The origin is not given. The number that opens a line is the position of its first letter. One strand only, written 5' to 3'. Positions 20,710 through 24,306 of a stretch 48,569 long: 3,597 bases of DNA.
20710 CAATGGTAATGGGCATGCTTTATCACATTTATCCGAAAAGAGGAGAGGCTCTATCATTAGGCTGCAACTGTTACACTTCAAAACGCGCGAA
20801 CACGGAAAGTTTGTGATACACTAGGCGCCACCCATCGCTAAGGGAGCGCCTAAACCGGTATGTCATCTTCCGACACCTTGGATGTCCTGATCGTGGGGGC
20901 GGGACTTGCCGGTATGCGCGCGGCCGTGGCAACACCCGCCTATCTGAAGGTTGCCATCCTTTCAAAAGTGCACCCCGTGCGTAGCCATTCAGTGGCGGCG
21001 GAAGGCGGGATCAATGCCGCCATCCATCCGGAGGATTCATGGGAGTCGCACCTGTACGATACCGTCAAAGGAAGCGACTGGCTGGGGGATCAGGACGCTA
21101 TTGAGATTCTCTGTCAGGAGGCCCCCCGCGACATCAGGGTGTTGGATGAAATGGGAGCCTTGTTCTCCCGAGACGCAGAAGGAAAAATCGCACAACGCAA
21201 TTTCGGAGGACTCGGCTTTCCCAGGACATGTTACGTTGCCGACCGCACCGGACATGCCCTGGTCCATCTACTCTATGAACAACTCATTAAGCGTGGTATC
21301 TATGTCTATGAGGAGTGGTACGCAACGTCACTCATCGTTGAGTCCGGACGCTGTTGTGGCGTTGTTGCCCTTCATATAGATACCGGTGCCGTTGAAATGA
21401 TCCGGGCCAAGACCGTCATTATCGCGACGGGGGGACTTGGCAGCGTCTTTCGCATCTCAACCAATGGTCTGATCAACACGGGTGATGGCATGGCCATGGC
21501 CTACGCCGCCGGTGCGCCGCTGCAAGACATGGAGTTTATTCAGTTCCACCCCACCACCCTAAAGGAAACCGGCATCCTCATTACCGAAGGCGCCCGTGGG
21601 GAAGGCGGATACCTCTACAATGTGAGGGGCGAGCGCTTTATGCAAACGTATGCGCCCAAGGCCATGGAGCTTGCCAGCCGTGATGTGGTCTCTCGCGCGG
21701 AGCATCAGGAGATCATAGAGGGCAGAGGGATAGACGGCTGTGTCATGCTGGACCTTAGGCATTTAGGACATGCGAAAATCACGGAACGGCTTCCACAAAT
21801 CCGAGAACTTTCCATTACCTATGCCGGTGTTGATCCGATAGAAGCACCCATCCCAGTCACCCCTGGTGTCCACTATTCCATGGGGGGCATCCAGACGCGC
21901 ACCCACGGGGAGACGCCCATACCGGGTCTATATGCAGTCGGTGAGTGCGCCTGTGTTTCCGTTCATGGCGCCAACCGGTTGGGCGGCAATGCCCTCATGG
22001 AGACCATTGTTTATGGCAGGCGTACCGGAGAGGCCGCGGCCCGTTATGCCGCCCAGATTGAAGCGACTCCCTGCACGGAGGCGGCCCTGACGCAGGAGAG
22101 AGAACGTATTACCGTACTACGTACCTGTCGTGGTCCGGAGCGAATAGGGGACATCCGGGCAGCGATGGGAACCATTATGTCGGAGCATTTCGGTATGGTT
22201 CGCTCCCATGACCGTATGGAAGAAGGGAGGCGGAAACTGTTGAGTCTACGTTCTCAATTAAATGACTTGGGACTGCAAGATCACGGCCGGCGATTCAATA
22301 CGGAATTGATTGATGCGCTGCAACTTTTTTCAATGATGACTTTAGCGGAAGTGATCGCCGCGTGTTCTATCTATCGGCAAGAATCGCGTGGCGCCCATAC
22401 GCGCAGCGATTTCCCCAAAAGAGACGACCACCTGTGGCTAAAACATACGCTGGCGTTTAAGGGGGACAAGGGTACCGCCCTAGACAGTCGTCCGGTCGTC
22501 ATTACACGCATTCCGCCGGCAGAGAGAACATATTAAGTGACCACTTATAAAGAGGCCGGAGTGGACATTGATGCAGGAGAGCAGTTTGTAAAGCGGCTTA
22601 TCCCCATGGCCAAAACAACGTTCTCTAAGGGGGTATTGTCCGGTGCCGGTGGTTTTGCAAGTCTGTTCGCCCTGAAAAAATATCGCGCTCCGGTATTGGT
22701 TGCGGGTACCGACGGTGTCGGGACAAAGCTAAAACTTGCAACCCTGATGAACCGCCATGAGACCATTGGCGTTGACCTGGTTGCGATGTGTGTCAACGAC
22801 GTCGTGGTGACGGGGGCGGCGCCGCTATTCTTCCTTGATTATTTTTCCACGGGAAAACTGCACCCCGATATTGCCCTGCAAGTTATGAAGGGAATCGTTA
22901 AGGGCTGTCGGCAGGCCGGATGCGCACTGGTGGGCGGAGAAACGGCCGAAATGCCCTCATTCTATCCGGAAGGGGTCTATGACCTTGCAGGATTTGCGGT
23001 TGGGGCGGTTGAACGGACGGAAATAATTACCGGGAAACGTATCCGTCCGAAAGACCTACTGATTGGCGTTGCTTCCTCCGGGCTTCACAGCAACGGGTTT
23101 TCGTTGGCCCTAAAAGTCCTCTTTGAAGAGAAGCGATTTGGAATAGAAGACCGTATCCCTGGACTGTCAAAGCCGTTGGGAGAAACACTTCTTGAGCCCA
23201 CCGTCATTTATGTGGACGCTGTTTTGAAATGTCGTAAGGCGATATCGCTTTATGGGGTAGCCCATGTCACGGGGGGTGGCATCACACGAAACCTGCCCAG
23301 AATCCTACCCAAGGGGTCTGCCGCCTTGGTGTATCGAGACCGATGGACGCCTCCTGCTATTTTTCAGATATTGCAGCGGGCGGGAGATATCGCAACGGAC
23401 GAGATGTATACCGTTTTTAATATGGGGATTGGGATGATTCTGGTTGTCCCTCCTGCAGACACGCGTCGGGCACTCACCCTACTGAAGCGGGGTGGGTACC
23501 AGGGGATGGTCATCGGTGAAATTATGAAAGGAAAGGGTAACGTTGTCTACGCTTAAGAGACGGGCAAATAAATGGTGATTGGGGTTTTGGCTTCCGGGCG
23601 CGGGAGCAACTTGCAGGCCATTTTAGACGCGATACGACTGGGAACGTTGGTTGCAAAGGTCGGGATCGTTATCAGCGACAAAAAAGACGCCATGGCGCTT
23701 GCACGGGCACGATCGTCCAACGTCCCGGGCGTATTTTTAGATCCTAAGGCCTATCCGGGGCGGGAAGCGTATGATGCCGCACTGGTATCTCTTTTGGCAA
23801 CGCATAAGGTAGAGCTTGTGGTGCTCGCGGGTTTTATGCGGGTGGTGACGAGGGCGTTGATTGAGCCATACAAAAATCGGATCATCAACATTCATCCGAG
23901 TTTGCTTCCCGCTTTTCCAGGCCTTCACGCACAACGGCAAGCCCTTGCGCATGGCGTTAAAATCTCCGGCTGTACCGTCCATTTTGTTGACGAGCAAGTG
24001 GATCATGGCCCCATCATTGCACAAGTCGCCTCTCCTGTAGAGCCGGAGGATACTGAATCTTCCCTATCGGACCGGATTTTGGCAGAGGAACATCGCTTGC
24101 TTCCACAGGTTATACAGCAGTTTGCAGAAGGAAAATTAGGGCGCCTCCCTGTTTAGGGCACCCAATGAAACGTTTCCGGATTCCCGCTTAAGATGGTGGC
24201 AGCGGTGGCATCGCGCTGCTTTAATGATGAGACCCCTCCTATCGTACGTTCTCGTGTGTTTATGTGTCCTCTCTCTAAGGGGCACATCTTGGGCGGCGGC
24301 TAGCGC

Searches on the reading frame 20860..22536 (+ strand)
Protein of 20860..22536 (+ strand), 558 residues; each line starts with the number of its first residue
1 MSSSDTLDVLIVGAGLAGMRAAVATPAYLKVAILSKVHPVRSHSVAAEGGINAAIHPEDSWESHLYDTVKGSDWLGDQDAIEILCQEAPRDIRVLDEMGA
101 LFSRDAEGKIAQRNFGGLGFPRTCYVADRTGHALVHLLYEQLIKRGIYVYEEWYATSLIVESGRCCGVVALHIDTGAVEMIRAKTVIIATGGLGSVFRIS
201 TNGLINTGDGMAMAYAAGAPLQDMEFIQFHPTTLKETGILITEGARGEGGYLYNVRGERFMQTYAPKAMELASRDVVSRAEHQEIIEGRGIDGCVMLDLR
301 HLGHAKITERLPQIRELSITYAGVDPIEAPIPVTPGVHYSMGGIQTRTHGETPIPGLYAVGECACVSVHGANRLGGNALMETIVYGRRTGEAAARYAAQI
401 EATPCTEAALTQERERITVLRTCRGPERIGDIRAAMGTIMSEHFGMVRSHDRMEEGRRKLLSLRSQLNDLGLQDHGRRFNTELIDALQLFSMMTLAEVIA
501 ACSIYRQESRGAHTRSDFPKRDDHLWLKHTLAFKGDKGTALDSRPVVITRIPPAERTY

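Call 4: search_protein_families(library=pfam, proteins=[window:20860-22536:+], max_evalue=0.01)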
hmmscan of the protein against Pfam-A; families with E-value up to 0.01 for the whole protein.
window:20860-22536:+ (558 aa): 6 families
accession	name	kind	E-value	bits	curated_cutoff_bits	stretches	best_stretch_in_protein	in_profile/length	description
PF00890.30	FAD_binding_2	-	1e-114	384.4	20.4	1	8-379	1-414/414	FAD binding domain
PF02910.25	Succ_DH_flav_C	-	1.5e-38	132.2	20.8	1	433-558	1-130/130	Fumarate reductase flavoprotein C-term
PF07992.20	Pyr_redox_2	-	4.9e-08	33.2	26.1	0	8-204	2-119/291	Pyridine nucleotide-disulphide oxidoreductase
PF03486.20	HI0933_like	-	9e-07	29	50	1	127-382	104-234/244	HI0933-like protein Rossmann domain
PF01266.30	DAO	-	0.0011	19.1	27.9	0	8-193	1-205/353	FAD dependent oxidoreductase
PF01134.28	GIDA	-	0.0037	16.8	22.1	0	8-25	1-18/391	Glucose inhibited division protein A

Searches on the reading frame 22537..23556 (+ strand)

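Call 4: search_protein_families(library=pfam, proteins=[window:22537-23556:+], max_evalue=0.01)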
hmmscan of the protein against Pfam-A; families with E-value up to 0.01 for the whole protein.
window:22537-23556:+ (339 aa): 2 families
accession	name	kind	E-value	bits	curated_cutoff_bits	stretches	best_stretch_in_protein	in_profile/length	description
PF02769.27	AIRS_C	-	1.7e-25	90.5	23.1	1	171-337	2-153/156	AIR synthase related protein, C-terminal domain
PF00586.29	AIRS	-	3.9e-23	82.5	24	1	54-158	15-112/112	AIR synthase related protein, N-terminal domain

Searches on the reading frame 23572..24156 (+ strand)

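Call 4: search_protein_families(library=pfam, proteins=[window:23572-24156:+], max_evalue=0.01)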
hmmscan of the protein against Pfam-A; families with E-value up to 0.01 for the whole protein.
window:23572-24156:+ (194 aa): 1 family
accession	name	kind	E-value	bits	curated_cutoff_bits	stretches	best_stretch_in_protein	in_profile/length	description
PF00551.24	Formyl_trans_N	-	1.2e-56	191.8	26.1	1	3-181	3-181/181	Formyl transferase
